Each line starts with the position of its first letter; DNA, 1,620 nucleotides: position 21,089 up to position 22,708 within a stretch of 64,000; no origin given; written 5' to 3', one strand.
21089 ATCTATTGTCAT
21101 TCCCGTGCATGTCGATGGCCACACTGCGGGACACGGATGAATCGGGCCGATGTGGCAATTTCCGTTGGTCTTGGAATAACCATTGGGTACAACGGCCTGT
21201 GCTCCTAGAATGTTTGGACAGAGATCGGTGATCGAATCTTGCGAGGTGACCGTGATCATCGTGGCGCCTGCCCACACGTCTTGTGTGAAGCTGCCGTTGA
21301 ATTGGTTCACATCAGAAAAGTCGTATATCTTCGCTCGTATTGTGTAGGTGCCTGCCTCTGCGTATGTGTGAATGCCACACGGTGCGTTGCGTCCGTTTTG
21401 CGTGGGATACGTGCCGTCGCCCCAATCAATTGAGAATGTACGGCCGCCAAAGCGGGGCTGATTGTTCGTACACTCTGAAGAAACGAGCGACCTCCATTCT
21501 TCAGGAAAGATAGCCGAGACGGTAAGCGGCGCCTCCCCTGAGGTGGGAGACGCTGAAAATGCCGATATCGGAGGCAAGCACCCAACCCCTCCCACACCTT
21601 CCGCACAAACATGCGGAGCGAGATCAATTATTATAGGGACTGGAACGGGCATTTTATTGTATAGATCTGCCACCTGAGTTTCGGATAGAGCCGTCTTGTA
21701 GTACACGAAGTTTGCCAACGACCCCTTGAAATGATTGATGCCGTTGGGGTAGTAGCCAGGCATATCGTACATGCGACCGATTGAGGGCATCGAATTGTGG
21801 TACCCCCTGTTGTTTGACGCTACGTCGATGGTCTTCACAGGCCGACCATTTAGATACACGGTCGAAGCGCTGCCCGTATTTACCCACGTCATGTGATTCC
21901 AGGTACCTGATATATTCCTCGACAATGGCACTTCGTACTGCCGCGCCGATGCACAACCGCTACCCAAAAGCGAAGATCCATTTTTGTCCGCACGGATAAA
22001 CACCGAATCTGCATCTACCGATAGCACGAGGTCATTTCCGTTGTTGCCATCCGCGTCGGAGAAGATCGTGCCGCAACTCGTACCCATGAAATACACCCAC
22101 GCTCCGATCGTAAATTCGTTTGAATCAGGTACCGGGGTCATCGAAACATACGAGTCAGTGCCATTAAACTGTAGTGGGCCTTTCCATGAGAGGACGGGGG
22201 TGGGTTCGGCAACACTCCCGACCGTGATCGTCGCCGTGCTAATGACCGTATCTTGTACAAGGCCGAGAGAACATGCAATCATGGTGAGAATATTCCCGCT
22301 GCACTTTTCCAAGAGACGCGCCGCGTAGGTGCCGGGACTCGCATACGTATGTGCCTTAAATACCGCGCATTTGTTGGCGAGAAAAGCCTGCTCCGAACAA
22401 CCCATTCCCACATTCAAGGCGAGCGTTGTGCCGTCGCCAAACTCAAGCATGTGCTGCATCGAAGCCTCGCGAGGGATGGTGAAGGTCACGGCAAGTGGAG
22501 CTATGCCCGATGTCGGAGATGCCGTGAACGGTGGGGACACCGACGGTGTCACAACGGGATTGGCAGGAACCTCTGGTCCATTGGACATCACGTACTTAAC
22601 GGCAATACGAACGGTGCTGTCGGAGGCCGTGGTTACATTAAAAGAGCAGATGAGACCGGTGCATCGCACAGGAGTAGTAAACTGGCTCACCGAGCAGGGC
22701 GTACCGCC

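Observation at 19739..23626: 1295-aa secreted mosaic protein with three Kazal-like protease-inhibitor domains, PKD/LamG modules and a peptidoglycan-binding domain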

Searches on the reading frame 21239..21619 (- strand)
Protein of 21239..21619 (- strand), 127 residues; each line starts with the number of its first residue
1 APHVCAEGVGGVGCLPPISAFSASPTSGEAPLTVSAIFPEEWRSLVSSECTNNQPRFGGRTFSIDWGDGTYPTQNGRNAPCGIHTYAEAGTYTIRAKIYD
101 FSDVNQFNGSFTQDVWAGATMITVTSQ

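Call 6: search_protein_families(library=pfam, proteins=[window:21239-21619:-], max_evalue=10)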
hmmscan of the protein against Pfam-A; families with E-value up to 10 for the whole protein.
seq(127 aa): 2 families
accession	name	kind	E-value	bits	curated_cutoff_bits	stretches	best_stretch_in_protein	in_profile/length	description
PF18911.6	PKD_4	-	0.00038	20.9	27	1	60-105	35-75/85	PKD domain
PF00801.26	PKD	-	0.0054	17.1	23.5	1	62-97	32-64/80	PKD domain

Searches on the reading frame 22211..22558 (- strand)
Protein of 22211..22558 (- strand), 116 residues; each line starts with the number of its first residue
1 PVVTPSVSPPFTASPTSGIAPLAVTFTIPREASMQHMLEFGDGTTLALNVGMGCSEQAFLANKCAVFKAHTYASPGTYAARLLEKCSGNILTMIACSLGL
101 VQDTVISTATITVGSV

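Call 6: search_protein_families(library=pfam, proteins=[window:22211-22558:-], max_evalue=10)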
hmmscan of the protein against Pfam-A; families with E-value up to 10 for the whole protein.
seq(116 aa): 3 families
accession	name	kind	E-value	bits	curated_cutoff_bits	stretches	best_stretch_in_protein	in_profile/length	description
PF00801.26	PKD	-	0.0011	19.4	23.5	1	12-82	5-63/80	PKD domain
PF18911.6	PKD_4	-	0.0037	17.7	27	1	25-82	25-66/85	PKD domain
PF06457.16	Ectatomin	-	0.5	10.8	25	1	85-94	19-28/34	Ectatomin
